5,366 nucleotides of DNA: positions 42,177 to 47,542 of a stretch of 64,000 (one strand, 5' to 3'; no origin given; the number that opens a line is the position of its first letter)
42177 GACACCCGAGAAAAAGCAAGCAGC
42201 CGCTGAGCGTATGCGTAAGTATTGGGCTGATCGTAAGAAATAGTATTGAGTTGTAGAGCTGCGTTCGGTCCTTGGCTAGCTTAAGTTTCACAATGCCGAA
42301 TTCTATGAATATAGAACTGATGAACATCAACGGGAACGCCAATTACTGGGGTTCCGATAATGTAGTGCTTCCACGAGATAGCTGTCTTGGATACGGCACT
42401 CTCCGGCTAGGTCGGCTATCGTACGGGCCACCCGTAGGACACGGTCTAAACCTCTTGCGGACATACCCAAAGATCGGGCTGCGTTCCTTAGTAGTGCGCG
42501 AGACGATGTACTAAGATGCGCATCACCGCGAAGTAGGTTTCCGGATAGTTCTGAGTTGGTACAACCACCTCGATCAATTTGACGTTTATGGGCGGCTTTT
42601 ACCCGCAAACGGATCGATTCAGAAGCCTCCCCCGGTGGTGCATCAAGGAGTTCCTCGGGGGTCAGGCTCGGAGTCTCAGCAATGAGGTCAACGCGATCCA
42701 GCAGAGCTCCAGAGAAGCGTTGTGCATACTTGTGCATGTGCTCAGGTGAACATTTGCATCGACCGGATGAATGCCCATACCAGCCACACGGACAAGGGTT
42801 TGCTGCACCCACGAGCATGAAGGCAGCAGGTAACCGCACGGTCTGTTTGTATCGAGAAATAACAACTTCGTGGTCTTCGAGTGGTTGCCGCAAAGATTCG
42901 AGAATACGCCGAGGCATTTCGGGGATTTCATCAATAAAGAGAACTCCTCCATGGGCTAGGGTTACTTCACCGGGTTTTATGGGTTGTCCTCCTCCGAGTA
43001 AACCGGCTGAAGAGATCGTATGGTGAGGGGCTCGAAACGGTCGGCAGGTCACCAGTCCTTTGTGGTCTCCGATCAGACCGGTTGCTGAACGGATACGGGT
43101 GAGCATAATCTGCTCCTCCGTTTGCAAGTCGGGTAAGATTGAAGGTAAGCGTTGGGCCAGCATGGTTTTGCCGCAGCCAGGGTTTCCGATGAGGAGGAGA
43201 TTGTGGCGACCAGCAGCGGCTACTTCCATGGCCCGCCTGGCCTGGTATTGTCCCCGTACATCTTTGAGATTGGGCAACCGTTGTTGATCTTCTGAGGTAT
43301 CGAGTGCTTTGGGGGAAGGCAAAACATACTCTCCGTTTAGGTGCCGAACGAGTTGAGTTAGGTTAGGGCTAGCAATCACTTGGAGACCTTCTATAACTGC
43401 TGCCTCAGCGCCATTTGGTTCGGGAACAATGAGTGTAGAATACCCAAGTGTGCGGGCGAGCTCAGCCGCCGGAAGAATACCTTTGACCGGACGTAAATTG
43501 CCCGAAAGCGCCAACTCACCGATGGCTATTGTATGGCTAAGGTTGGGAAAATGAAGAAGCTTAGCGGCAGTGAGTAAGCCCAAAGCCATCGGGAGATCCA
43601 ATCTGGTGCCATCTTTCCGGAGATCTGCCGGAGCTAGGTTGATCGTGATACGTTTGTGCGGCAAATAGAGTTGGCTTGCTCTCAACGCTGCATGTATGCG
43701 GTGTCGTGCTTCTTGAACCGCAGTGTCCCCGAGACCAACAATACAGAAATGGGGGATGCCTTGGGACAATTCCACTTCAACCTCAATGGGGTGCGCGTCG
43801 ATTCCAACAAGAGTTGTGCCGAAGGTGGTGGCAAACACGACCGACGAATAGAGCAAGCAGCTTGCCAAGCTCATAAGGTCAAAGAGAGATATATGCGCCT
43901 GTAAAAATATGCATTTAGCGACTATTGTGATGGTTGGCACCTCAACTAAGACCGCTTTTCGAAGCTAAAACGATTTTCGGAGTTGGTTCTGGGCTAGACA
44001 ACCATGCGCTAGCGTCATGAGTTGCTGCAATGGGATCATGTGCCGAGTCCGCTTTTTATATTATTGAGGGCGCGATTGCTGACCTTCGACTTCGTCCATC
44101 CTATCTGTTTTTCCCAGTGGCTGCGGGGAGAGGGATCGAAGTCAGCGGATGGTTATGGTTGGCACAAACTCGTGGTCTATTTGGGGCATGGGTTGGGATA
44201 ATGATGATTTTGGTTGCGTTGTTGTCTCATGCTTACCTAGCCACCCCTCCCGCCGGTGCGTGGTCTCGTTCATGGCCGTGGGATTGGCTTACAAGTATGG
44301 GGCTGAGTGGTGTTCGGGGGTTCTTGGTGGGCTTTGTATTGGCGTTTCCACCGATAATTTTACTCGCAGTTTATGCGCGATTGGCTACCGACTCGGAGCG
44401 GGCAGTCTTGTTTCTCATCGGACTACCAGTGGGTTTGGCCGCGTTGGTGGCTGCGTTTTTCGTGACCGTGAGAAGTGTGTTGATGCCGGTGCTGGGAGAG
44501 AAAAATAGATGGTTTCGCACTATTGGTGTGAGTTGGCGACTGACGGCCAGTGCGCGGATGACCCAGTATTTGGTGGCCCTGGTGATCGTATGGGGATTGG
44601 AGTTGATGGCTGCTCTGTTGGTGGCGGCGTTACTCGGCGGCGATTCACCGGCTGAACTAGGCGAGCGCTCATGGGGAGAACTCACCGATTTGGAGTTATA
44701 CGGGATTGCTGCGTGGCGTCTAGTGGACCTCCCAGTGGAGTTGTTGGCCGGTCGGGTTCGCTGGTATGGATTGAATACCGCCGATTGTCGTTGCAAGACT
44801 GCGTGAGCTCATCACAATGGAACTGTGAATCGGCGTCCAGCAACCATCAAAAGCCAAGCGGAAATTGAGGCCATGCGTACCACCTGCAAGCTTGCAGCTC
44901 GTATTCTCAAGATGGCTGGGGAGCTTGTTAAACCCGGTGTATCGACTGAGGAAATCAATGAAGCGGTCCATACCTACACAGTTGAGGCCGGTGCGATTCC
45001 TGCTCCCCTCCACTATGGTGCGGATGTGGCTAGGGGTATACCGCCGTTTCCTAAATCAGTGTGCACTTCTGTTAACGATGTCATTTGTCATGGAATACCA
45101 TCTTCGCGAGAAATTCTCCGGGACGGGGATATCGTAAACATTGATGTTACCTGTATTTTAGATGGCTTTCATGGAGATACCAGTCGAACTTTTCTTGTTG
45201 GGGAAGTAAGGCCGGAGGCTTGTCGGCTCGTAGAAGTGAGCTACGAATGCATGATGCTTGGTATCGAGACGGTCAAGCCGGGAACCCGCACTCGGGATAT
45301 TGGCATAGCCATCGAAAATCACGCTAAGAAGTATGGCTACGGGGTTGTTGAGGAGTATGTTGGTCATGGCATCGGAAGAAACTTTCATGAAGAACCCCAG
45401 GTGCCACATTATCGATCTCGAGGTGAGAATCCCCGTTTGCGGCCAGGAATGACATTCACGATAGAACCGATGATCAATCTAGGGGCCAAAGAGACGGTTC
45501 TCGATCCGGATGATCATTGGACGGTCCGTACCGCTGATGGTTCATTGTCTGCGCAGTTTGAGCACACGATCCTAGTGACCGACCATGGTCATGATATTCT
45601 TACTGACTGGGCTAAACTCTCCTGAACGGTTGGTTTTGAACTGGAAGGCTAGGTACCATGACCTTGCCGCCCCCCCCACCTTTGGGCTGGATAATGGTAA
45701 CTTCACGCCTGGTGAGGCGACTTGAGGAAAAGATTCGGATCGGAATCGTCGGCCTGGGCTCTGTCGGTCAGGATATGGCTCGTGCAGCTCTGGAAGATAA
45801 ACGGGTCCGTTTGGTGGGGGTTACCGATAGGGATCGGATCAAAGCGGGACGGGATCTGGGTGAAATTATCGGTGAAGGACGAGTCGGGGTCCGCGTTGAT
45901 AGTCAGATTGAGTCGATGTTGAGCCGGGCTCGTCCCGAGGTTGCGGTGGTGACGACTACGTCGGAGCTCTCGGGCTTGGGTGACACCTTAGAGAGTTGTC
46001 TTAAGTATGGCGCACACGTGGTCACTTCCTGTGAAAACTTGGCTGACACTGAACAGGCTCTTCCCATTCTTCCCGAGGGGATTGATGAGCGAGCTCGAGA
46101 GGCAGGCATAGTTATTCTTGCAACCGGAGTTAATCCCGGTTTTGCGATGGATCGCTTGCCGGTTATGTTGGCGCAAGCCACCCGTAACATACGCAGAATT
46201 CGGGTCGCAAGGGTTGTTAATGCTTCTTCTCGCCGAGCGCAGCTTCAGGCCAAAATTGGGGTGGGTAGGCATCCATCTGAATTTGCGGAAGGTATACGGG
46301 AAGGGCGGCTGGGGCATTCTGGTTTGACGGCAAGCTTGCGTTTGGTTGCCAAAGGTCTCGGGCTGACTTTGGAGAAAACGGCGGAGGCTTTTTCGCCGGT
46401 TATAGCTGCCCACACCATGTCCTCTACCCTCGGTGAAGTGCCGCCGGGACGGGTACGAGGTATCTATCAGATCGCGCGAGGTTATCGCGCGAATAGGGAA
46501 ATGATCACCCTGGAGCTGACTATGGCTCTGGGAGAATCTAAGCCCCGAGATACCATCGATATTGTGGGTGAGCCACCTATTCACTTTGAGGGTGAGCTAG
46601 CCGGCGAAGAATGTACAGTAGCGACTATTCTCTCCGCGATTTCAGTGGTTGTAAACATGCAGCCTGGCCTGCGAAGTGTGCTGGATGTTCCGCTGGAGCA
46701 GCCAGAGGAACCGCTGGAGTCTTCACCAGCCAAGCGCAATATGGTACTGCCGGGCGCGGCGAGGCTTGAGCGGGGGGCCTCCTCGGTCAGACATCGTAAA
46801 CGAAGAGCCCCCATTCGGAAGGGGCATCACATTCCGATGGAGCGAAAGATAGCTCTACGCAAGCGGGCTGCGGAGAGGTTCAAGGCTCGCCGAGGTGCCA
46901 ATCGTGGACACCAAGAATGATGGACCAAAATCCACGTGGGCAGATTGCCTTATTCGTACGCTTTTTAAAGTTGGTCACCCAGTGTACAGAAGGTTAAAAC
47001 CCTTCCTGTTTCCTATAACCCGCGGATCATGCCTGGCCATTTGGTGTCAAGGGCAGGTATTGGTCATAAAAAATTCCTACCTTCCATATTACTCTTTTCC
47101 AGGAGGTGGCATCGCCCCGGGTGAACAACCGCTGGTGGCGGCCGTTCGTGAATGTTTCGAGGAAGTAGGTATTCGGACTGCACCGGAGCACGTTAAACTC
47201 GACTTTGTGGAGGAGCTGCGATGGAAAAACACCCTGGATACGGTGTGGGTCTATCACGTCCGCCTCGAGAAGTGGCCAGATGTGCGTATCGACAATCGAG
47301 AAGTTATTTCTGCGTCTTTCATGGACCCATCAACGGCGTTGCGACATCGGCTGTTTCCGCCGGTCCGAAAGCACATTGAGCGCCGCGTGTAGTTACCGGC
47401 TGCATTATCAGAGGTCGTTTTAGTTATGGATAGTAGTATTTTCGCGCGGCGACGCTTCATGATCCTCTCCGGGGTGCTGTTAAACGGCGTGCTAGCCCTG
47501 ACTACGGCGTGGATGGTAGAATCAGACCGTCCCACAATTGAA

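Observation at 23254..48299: Second foldback family (B, about 180 bp, ends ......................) always adjacent to family A and twice fused to it through a shared CTAG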

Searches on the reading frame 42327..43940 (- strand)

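Call 14: search_protein_families(library=pfam, proteins=[window:42327-43940:-])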
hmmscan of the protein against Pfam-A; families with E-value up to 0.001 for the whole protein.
window:42327-43940:- (537 aa): 12 families
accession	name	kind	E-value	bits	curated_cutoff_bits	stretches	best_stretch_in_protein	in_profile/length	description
PF01078.27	Mg_chelatase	-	1.2e-85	286.6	20.3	1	225-430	2-206/207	Magnesium chelatase, subunit ChlI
PF13541.12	ChlI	-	1.4e-39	135.2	27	1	54-176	1-121/121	Subunit ChlI of Mg-chelatase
PF13335.12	Mg_chelatase_C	-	2.6e-26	92.4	26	1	437-529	1-94/94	Magnesium chelatase, subunit ChlI C-terminal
PF07728.20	AAA_5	-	7.8e-13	49.1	22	1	247-384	1-125/139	AAA domain (dynein-related subfamily)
PF00493.29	MCM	-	2.6e-08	33.7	23.3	1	321-420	112-201/224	MCM P-loop domain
PF00158.32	Sigma54_activat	-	1.2e-07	32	20.2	1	317-359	80-122/168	Sigma-54 interaction domain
PF05496.18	RuvB_N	-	2.2e-05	24.7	27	0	327-362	81-118/159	Holliday junction DNA helicase RuvB P-loop domain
PF20030.5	bpMoxR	-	4e-05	23.2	27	1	238-384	24-148/205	MoxR domain in the MoxR-vWA-beta-propeller ternary systems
PF13401.12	AAA_22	-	4.4e-05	24.2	27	0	245-270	5-30/130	AAA domain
PF14532.12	Sigma54_activ_2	-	0.00043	21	25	0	235-265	11-41/138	Sigma-54 interaction domain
PF13191.12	AAA_16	-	0.00044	21.2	32.6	0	235-272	13-56/167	AAA ATPase domain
PF00004.35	AAA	-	0.00057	20.8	21.2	0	248-265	1-18/131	ATPase family associated with various cellular activities (AAA)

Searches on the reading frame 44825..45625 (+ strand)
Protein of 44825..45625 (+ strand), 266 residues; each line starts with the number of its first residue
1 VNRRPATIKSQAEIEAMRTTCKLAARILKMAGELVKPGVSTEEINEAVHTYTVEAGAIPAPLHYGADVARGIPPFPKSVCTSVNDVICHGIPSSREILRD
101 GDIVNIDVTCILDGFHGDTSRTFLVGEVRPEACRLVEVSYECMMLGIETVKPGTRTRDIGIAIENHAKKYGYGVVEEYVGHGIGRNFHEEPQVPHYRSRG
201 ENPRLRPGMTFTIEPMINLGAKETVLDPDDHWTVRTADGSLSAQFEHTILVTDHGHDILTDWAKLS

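Call 92: search_protein_families(library=pfam, proteins=[window:44825-45625:+], max_evalue=0.00001)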
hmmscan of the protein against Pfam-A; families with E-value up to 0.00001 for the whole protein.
window:44825-45625:+ (266 aa): 1 family
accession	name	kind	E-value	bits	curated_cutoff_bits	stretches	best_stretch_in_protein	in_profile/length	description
PF00557.29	Peptidase_M24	-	6.9e-55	186.5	23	1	15-253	1-208/208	Metallopeptidase family M24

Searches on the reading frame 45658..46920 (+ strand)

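Call 92: search_protein_families(library=pfam, proteins=[window:45658-46920:+], max_evalue=0.00001)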
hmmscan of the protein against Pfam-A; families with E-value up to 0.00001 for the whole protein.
window:45658-46920:+ (420 aa): 3 families
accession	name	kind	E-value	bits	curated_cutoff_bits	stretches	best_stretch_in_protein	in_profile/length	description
PF19328.4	DAP_DH_C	-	7e-29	101.3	23.3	1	162-347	1-193/206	2,4-diaminopentanoate dehydrogenase C-terminal domain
PF01113.26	DapB_N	-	9.3e-10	39.1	25.6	1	26-124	1-97/124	Dihydrodipicolinate reductase, N-terminus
PF01408.29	GFO_IDH_MocA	-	4.7e-06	27.7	24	0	26-122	1-90/120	Oxidoreductase family, NAD-binding Rossmann fold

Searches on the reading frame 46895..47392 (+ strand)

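Call 14: search_protein_families(library=pfam, proteins=[window:46895-47392:+])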
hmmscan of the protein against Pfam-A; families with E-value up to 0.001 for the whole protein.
window:46895-47392:+ (165 aa): 1 family
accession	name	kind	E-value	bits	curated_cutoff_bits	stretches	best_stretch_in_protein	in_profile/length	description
PF00293.34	NUDIX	-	1.2e-13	51.6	21.1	1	52-160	14-130/134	NUDIX domain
